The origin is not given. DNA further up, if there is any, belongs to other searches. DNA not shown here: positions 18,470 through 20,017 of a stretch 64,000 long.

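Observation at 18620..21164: A TagO/WecA-type glycosyl-1-phosphate transferase is fused to rubredoxin, next to a second free rubredoxin and Hsp33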

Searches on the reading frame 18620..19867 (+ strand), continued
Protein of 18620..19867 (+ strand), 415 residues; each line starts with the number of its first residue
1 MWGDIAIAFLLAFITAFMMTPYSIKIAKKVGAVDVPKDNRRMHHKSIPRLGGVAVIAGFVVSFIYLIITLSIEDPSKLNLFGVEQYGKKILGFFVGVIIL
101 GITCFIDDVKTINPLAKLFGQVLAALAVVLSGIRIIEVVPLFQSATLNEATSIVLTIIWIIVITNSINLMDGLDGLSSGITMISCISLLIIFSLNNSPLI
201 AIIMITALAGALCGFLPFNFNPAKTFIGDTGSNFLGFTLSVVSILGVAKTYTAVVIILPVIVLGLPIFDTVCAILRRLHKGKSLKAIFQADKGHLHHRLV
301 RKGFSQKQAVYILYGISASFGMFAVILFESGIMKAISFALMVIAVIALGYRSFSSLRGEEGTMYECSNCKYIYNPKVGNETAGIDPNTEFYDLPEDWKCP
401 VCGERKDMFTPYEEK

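Call 46: find_homologous_proteins(query=L056:5001-6239:+, max_evalue=1e-10)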
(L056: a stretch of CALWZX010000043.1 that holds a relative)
Query L056:5001-6239:+ (413 aa): 7992 proteins with E <= 1e-10 among 8000 candidates; the best 120 are listed.
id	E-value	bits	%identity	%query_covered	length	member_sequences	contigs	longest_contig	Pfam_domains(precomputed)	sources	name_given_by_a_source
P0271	3.3e-256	868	94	100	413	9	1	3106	PF21349.3,PF00953.27,PF00301.26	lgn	-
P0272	1.4e-253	859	93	100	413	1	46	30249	PF21349.3,PF00953.27,PF00301.26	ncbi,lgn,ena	-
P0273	2.2e-253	859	93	100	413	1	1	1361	PF21349.3,PF00953.27,PF00301.26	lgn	-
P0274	2.2e-252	855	93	100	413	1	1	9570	PF21349.3,PF00953.27,PF00301.26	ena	-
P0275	2.3e-252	855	93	100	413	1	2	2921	PF21349.3,PF00953.27,PF00301.26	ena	-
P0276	1.4e-234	797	86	100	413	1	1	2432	PF21349.3,PF00953.27,PF00301.26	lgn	-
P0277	2.4e-234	796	87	100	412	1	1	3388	PF21349.3,PF00953.27,PF00301.26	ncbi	-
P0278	3.2e-232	789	86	100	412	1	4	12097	PF21349.3,PF00953.27,PF00301.26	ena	-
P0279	4.9e-232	788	85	100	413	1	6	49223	PF21349.3,PF00953.27,PF00301.26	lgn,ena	-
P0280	1.0e-231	787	84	100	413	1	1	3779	PF21349.3,PF00953.27,PF00301.26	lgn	-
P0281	1.0e-231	787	85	100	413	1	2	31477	PF21349.3,PF00953.27,PF00301.26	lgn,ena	-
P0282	1.4e-231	787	85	100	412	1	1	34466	PF00953.27,PF00301.26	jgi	-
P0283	1.6e-231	787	85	100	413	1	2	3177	PF21349.3,PF00953.27,PF00301.26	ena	-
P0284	2.4e-231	786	85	100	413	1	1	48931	PF21349.3,PF00953.27,PF00301.26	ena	-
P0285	2.5e-231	786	85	100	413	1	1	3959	PF21349.3,PF00953.27,PF00301.26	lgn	-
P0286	5.6e-231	785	85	100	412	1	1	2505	PF21349.3,PF00953.27,PF00301.26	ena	-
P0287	3.3e-230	782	84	100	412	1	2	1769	PF21349.3,PF00953.27,PF00301.26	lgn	-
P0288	3.4e-230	782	84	100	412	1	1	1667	PF21349.3,PF00953.27,PF00301.26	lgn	-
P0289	3.5e-230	782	85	100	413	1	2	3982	PF21349.3,PF00953.27,PF00301.26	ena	-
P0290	4.9e-230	782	85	100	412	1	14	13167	PF21349.3,PF00953.27,PF00301.26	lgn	-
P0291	6.4e-230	781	84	100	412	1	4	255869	PF21349.3,PF00953.27,PF00301.26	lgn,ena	-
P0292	9.9e-230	781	83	100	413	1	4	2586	PF00953.27,PF00301.26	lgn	-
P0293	1.4e-229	780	85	100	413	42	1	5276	PF00953.27,PF00301.26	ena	-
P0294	1.8e-229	780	85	100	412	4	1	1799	PF21349.3,PF00953.27,PF00301.26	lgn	-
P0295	2.2e-229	780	85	100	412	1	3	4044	PF21349.3,PF00953.27,PF00301.26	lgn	-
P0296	2.9e-229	779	84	100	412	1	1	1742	PF21349.3,PF00953.27,PF00301.26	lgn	-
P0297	3.2e-229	779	83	100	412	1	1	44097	PF21349.3,PF00953.27,PF00301.26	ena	-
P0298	4.3e-229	779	84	100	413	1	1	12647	PF21349.3,PF00953.27,PF00301.26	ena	-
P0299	5.7e-229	778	84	100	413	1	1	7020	PF21349.3,PF00953.27,PF00301.26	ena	-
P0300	6.8e-229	778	84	100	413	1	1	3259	PF21349.3,PF00953.27,PF00301.26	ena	-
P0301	1.0e-228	777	84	100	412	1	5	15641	PF21349.3,PF00953.27,PF00301.26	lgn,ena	-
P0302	1.9e-228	777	84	100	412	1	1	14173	PF21349.3,PF00953.27,PF00301.26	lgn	-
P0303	2.5e-228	776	83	100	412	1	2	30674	PF21349.3,PF00953.27,PF00301.26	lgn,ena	-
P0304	2.5e-228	776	83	100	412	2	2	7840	PF21349.3,PF00953.27,PF00301.26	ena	-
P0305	2.7e-228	776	84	100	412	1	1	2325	PF21349.3,PF00953.27,PF00301.26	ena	-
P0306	3.5e-228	776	83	100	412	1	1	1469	PF21349.3,PF00953.27,PF00301.26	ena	-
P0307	4.3e-228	775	84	100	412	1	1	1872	PF21349.3,PF00953.27,PF00301.26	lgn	-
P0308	5.5e-228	775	83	100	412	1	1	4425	PF21349.3,PF00953.27,PF00301.26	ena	-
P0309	6.9e-228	775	83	100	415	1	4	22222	PF00953.27,PF00301.26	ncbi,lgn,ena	-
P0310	8.8e-228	774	83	100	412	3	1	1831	PF21349.3,PF00953.27,PF00301.26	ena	-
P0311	9.1e-228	774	84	100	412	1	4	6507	PF21349.3,PF00953.27,PF00301.26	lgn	-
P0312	1.2e-227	774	84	100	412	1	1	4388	PF21349.3,PF00953.27,PF00301.26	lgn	-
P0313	1.8e-227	773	83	100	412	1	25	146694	PF21349.3,PF00953.27,PF00301.26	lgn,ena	-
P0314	1.9e-227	773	83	100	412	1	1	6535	PF00953.27,PF00301.26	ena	-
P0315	2.0e-227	773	83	100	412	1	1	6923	PF21349.3,PF00953.27,PF00301.26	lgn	-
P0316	3.0e-227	773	83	100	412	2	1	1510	PF21349.3,PF00953.27,PF00301.26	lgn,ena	-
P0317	3.7e-227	772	83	100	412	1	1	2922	PF21349.3,PF00953.27,PF00301.26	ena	-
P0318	4.1e-227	772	83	100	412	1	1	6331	PF00953.27,PF00301.26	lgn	-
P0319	4.6e-227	772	83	100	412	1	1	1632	PF00953.27,PF00301.26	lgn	-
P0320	5.4e-227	772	83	100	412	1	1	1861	PF21349.3,PF00953.27,PF00301.26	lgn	-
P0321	5.5e-227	772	82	100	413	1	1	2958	PF21349.3,PF00953.27,PF00301.26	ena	-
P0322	5.5e-227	772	82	100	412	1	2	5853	PF21349.3,PF00953.27,PF00301.26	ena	-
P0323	6.4e-227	772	83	100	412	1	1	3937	PF00953.27,PF00301.26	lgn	-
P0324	7.3e-227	771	84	100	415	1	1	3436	PF21349.3,PF00953.27,PF00301.26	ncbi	-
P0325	7.5e-227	771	83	100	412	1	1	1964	PF21349.3,PF00953.27,PF00301.26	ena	-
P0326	9.1e-227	771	84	100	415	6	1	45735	PF00953.27,PF00301.26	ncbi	-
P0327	1.3e-226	771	83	100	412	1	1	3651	PF21349.3,PF00953.27,PF00301.26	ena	-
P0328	2.9e-226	769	83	100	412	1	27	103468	PF21349.3,PF00953.27,PF00301.26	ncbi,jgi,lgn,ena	-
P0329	3.4e-226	769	83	100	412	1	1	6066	PF21349.3,PF00953.27,PF00301.26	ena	-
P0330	4.7e-226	769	83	100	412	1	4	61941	PF00953.27,PF00301.26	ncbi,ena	-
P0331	6.6e-226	768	82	100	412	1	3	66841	PF21349.3,PF00953.27,PF00301.26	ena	-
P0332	6.6e-226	768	83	100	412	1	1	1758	PF00953.27,PF00301.26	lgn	-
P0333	4.4e-225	765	82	100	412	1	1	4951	PF21349.3,PF00953.27,PF00301.26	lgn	-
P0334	6.2e-225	765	83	100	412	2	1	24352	PF00953.27,PF00301.26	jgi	-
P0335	7.7e-224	761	81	100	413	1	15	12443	PF21349.3,PF00953.27,PF00301.26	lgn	-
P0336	9.4e-224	761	83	100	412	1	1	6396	PF21349.3,PF00953.27,PF00301.26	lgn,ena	-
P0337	2.9e-223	759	82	100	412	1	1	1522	PF21349.3,PF00953.27,PF00301.26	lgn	-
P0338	3.5e-223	759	83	100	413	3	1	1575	PF00953.27,PF00301.26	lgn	-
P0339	4.7e-223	759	79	100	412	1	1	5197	PF21349.3,PF00953.27,PF00301.26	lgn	-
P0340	7.8e-223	758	81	100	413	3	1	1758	PF21349.3,PF00953.27,PF00301.26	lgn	-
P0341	4.6e-222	756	80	100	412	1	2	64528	PF21349.3,PF00953.27,PF00301.26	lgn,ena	-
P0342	4.9e-222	755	83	100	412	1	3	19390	PF21349.3,PF00953.27,PF00301.26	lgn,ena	-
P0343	9.3e-222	755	81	100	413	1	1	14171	PF21349.3,PF00953.27,PF00301.26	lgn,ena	-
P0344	1.1e-221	754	81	100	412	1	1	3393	PF00953.27,PF00301.26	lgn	-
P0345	1.5e-221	754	83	100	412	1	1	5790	PF00953.27,PF00301.26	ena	-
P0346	2.3e-221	753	80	100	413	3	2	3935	PF00953.27,PF00301.26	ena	-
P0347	5.9e-221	752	82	100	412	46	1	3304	PF00953.27,PF00301.26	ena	-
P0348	1.2e-220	751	80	100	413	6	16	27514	PF00953.27,PF00301.26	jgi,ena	-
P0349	6.0e-220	749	82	100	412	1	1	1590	PF21349.3,PF00953.27,PF00301.26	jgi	-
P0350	2.3e-219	747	81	100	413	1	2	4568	PF00953.27,PF00301.26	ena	-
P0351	5.2e-219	745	81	100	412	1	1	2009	PF21349.3,PF00953.27,PF00301.26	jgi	-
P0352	1.8e-216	737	80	100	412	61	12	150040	PF00953.27,PF00301.26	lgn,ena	-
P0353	1.4e-209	714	77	99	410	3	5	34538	PF21349.3,PF00953.27,PF00301.26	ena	-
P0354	7.9e-207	705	76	99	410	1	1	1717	PF00953.27,PF00301.26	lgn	-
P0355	3.5e-200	683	76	100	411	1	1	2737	PF21349.3,PF00953.27,PF00301.26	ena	-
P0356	7.4e-194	663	84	85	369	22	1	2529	PF00953.27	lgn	-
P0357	9.4e-194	662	84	87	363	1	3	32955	PF00953.27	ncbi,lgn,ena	-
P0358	2.7e-193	661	83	87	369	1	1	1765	PF00953.27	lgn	-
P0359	2.8e-193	661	83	86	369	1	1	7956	PF00953.27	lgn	-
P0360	4.5e-193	660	83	86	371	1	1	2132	PF00953.27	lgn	-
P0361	5.1e-193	660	84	86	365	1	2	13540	PF00953.27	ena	-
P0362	8.8e-193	659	83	85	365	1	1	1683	PF00953.27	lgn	-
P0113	2.1e-192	658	73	100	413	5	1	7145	PF21349.3,PF00953.27,PF00301.26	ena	-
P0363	2.5e-192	658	83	86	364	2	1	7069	PF00953.27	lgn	-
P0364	3.0e-192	657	84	87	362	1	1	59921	PF00953.27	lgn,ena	-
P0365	5.2e-192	657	83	85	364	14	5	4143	PF00953.27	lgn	-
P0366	6.2e-192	656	84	87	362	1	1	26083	PF00953.27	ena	-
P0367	7.0e-192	656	83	86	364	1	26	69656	PF00953.27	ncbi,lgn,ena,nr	ncbi:MAG: undecaprenyl/decaprenyl-phosphate alpha-N-acetylglucosaminyl 1-phosphate transferase [Clos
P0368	7.3e-192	656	83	86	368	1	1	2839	PF00953.27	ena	-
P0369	1.1e-191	655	83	87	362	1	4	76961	PF00953.27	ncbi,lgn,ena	-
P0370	1.6e-191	655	83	86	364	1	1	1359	PF00953.27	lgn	-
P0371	2.1e-191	655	69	100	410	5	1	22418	PF00953.27,PF00301.26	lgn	-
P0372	2.2e-191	654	83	87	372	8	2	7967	PF00953.27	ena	-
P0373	2.5e-191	654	72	100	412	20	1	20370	PF00953.27,PF00301.26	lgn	-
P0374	3.0e-191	654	70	100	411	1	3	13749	PF00953.27,PF00301.26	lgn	-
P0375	3.2e-191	654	83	86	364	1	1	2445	PF00953.27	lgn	-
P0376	3.6e-191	654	70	100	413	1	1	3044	PF00953.27,PF00301.26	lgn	-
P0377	7.7e-191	653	71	100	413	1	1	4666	PF21349.3,PF00953.27,PF00301.26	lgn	-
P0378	1.2e-190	652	82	86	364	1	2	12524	PF00953.27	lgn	-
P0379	4.9e-190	650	70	100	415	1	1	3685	PF00953.27,PF00301.26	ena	-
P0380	8.6e-190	649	81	85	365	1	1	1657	PF00953.27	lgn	-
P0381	1.5e-189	648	69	100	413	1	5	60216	PF00953.27,PF00301.26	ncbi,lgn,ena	-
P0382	2.9e-189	648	81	87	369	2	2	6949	PF00953.27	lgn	-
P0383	3.5e-189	647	82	87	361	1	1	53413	PF00953.27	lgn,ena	-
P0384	5.3e-189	647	69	100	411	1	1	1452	PF00953.27,PF00301.26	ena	-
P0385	5.8e-189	647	80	87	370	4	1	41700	PF00953.27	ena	-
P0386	9.3e-189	646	81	87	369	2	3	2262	PF00953.27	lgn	-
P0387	1.7e-188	645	72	100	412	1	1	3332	PF00953.27,PF00301.26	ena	-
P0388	1.7e-188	645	72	100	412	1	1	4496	PF00953.27,PF00301.26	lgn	-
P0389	1.9e-188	645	71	100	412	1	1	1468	PF00953.27,PF00301.26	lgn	-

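Call 47: find_encoding_contigs(protein=P0367, flank=5000, max_places=3)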
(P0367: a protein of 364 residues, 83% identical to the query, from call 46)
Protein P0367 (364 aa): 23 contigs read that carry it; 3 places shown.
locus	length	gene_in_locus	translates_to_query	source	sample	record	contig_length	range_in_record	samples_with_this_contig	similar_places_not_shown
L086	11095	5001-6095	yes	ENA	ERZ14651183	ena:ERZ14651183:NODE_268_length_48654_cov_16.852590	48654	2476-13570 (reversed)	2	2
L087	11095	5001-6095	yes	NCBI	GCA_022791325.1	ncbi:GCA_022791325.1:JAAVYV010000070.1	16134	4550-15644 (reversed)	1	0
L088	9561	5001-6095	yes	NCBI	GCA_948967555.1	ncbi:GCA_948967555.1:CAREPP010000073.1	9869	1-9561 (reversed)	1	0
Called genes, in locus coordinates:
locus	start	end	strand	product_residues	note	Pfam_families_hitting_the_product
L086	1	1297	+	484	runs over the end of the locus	PF03781:FGE-sulfatase (weak)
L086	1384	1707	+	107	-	-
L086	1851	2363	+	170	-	-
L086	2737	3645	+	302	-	PF00009:GTP_EFTU, PF01926:MMR_HSR1, PF02421:FeoB_N, PF03193:RsgA_GTPase (weak), PF04548:AIG1, PF10662:PduV-EutP (weak), PF00350:Dynamin_N (weak), PF07650:KH_2, +1 more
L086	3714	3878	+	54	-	-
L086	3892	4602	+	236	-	PF11967:RecO_N, PF02565:RecO_C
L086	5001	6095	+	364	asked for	PF00953:Glycos_transf_4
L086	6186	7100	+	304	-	PF04055:Radical_SAM (weak)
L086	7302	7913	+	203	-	PF01467:CTP_transf_like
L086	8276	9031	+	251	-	PF02540:NAD_synthase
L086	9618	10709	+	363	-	PF13303:PTS_EIIC_2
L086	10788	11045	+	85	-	-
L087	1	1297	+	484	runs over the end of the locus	PF03781:FGE-sulfatase (weak)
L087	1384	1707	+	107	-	-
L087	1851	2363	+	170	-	-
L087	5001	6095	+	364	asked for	PF00953:Glycos_transf_4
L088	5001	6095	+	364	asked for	PF00953:Glycos_transf_4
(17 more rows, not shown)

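Call 48: find_encoding_contigs(protein=P0364, flank=5000, max_places=2)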
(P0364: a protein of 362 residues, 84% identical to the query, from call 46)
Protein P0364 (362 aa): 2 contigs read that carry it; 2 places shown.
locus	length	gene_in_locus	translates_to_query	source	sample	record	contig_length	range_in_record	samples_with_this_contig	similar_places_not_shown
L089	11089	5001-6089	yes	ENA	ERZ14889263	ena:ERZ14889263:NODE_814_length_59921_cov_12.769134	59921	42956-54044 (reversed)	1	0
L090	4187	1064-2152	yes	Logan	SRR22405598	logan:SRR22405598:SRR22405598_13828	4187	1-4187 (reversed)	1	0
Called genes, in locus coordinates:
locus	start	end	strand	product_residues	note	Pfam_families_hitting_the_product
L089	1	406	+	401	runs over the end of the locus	-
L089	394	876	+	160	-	PF02130:YbeY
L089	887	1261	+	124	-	PF01219:DAGK_prokar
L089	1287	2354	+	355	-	PF11258:DUF3048, PF17479:DUF3048_C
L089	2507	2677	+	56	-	-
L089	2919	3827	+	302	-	PF00009:GTP_EFTU, PF01926:MMR_HSR1, PF02421:FeoB_N, PF03193:RsgA_GTPase (weak), PF04548:AIG1, PF10662:PduV-EutP (weak), PF02492:cobW (weak), PF07650:KH_2, +2 more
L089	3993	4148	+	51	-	PF14006:YqzL (weak)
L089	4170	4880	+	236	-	PF11967:RecO_N, PF02565:RecO_C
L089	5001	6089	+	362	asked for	PF00953:Glycos_transf_4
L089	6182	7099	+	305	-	PF04055:Radical_SAM (weak)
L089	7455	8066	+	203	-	PF01467:CTP_transf_like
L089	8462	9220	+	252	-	PF02540:NAD_synthase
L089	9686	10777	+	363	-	PF13303:PTS_EIIC_2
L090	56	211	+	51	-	PF14006:YqzL (weak)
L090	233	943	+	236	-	PF11967:RecO_N, PF02565:RecO_C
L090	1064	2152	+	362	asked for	PF00953:Glycos_transf_4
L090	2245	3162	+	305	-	PF04055:Radical_SAM (weak)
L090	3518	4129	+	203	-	PF01467:CTP_transf_like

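Call 52: search_protein_families(library=pfam, proteins=[L056:6538-7404:+, L056:7596-8168:+, L056:8175-10040:+, L056:10207-11073:+], max_evalue=0.001)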
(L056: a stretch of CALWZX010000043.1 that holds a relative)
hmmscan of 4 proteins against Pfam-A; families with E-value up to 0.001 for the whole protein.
L056:6538-7404:+ (289 aa): 6 families
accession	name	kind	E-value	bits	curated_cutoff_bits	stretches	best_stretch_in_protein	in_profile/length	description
PF06723.19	MreB_Mbl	-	4.5e-120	400.8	27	1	8-284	49-326/327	MreB/Mbl protein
PF00012.26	HSP70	-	1.1e-14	54.1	20.6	1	54-153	136-241/599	Hsp70 protein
PF14450.12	FtsA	-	1.5e-11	45.2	31.8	1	106-264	1-112/127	Cell division protein FtsA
PF00022.25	Actin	-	9.6e-05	21.6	27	1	15-149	58-190/410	Actin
PF06277.17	EutA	-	0.00014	21.4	27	1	89-159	126-203/475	Ethanolamine utilisation protein EutA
PF11104.14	PilM_2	-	0.00016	21.2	27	0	235-264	278-307/340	Type IV pilus assembly protein PilM;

L056:7596-8168:+ (191 aa): 4 families
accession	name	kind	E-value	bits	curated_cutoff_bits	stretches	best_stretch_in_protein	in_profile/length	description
PF00440.29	TetR_N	-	2.5e-18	66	24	1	8-52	1-45/47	Bacterial regulatory proteins, tetR family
PF17935.6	TetR_C_27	-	7.3e-05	23.3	26.1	1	109-152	35-78/106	Tetracyclin repressor-like, C-terminal domain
PF17932.6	TetR_C_24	-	0.00019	22.1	26.4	1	75-154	3-83/114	Tetracyclin repressor-like, C-terminal domain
PF13022.12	HTH_Tnp_1_2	-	0.00034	21.1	27.9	1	13-83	16-89/122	Helix-turn-helix of insertion element transposase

L056:8175-10040:+ (622 aa): 3 families
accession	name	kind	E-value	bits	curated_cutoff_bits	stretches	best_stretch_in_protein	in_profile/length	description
PF00501.34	AMP-binding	-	2.3e-58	198.3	29.9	1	82-463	17-384/384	AMP-binding enzyme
PF13193.12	AMP-binding_C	-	9.3e-07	30.1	24.5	1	519-610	1-76/76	AMP-binding enzyme C-terminal domain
PF23562.2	AMP-binding_C_3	-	5.9e-06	27.1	20.8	1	505-607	2-99/124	AMP-binding enzyme C-terminal domain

L056:10207-11073:+ (289 aa): 0 families

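Call 54: list_cluster_members(proteins=[window:18620-19864:+, P0041, P0272])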
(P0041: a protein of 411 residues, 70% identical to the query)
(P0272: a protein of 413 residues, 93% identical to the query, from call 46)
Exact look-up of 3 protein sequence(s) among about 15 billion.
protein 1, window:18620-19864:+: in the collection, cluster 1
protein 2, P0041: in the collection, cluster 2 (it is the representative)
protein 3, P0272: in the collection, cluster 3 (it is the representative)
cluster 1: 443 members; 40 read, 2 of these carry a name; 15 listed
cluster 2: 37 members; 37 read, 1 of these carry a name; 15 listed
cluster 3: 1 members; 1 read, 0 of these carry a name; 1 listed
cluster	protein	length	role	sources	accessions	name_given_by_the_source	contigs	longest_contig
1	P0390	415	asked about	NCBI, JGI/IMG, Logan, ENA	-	-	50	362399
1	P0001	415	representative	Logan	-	-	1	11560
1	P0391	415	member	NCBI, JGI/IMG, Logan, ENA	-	UDP-GlcNAc:undecaprenyl-phosphate GlcNAc-1-phosphate transferase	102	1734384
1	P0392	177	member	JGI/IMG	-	rubredoxin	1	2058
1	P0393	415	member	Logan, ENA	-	-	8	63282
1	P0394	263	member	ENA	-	-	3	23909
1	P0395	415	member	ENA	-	-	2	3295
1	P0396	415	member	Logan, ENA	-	-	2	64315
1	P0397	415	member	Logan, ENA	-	-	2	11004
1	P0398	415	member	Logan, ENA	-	-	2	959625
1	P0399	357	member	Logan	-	-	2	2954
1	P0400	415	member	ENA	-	-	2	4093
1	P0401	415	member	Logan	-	-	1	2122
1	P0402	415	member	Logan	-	-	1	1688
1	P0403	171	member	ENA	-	-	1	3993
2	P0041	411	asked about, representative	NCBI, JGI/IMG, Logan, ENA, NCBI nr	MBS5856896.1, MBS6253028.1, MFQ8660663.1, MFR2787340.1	MAG: rubredoxin [Clostridia bacterium] | rubredoxin [Clostridium sp.]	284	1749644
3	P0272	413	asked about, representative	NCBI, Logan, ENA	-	-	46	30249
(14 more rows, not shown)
